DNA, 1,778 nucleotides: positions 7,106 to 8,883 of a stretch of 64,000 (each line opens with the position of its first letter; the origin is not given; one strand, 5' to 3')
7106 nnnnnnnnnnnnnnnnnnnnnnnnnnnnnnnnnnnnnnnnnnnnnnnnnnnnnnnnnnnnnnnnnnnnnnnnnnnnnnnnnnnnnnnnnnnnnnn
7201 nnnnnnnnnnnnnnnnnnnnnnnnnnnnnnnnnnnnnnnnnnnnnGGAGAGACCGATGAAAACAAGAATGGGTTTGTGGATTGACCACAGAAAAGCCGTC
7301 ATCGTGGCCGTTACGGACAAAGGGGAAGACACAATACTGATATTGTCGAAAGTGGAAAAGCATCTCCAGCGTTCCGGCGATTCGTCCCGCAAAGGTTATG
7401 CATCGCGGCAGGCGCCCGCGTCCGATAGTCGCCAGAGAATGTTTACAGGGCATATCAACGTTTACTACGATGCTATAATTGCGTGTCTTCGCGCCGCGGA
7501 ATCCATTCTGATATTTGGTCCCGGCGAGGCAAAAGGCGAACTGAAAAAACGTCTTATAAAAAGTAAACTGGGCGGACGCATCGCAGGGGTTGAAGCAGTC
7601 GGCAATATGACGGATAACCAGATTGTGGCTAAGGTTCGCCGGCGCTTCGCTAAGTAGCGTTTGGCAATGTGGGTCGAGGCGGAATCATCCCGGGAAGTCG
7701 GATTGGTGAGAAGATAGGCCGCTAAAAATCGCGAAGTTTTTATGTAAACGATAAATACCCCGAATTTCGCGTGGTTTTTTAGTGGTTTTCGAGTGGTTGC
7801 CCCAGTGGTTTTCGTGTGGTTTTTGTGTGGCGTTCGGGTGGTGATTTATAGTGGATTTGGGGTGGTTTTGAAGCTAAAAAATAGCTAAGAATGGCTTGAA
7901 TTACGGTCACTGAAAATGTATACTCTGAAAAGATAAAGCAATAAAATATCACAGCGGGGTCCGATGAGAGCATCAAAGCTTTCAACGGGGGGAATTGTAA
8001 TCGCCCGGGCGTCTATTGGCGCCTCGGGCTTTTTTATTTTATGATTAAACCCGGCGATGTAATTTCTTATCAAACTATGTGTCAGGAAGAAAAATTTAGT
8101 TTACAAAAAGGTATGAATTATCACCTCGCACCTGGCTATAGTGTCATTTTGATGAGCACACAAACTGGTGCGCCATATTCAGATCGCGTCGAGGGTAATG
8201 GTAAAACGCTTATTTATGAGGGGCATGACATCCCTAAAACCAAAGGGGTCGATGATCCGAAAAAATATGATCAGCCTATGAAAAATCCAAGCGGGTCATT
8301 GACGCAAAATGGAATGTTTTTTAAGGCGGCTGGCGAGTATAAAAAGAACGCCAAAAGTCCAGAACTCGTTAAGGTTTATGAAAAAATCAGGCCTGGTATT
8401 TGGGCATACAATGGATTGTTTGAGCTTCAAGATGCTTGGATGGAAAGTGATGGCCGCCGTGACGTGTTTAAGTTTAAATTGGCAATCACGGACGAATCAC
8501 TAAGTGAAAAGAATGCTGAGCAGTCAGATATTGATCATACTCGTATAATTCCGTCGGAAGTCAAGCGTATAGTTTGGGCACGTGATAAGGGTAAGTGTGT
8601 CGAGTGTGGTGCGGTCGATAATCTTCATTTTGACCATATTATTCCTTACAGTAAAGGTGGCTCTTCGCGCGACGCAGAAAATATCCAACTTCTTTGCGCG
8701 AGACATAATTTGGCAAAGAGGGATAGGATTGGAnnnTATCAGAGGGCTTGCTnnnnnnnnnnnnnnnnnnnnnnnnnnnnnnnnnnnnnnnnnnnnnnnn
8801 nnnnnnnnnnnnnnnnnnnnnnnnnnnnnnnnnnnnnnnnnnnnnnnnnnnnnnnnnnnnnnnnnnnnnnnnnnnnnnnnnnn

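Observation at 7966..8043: Leader module truncated exactly at its T-tract; SRA-HNH nuclease gene starts at the junction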

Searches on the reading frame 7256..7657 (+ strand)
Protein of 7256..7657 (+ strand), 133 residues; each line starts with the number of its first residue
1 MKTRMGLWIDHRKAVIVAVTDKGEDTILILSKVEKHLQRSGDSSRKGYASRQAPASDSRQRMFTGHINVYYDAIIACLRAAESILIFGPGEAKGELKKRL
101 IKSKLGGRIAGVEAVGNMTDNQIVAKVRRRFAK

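Call 13: search_protein_families(library=pfam, proteins=[window:7256-7657:+], max_evalue=0.01)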
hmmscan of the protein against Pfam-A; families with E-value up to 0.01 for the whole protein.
window:7256-7657:+ (133 aa): 0 families

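Call 16: find_encoding_contigs(protein=window:7256-7654:+, flank=10000, max_places=10)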
Protein window:7256-7654:+ (133 aa): 10 contigs read that carry it; 2 places shown.
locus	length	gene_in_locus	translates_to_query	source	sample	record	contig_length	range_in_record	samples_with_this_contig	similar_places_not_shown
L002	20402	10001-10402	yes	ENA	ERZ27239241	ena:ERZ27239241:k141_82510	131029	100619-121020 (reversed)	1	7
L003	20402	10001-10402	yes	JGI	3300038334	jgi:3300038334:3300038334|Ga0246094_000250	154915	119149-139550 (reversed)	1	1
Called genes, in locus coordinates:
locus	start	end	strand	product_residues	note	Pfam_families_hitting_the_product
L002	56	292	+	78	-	-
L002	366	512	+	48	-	-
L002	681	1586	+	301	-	PF02086:MethyltransfD12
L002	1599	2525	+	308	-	PF04556:DpnII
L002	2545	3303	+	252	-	PF01555:N6_N4_Mtase, PF01170:UPF0020, PF13847:Methyltransf_31, PF08241:Methyltransf_11, PF08242:Methyltransf_12 (faint), PF13649:Methyltransf_25, PF01555:N6_N4_Mtase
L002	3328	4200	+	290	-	PF14338:Mrr_N, PF04471:Mrr_cat, PF22722:NA-iREase1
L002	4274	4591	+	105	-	PF07883:Cupin_2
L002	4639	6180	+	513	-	-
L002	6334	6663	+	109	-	-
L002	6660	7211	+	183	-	-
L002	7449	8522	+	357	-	-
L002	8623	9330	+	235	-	PF00535:Glycos_transf_2, PF10111:Glyco_tranf_2_2, PF13641:Glyco_tranf_2_3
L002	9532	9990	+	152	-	PF18905:DUF5661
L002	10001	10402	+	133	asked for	-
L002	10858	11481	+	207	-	PF02182:SAD_SRA (faint), PF01844:HNH, PF14279:HNH_5 (faint)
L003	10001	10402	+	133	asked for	-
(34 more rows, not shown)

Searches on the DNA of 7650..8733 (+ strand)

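Call 39: search_rna_families(sources=[L005, L004], threshold=evalue, max_evalue=1)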
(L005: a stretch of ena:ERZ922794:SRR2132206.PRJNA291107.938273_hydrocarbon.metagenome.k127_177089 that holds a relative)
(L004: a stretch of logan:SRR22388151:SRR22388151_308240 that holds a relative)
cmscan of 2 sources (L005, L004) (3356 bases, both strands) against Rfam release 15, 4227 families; matches with E-value up to 1: 1.
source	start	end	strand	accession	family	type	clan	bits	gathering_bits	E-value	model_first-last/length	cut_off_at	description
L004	382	450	+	RF00489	ctRNA_p42d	Gene; antisense;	-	20.4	50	0.51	1-46/46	no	ctRNA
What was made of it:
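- On Any Rfam family: On L004/L005 the only hit is ctRNA_p42d at 20 bits, E 0.51 (call 39).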

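Call 40: search_rna_families(source=window, start=7650, end=8150, threshold=evalue, max_evalue=1)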
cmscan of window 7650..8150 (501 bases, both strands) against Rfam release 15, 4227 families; matches with E-value up to 1: 0.
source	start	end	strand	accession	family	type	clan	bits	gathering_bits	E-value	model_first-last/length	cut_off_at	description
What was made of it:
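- On Any Rfam family: No hit at E<=1 on 7650-8150 (call 40).
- Tried and rejected: Rfam at permissive thresholds gave nothing (calls 39, 40).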
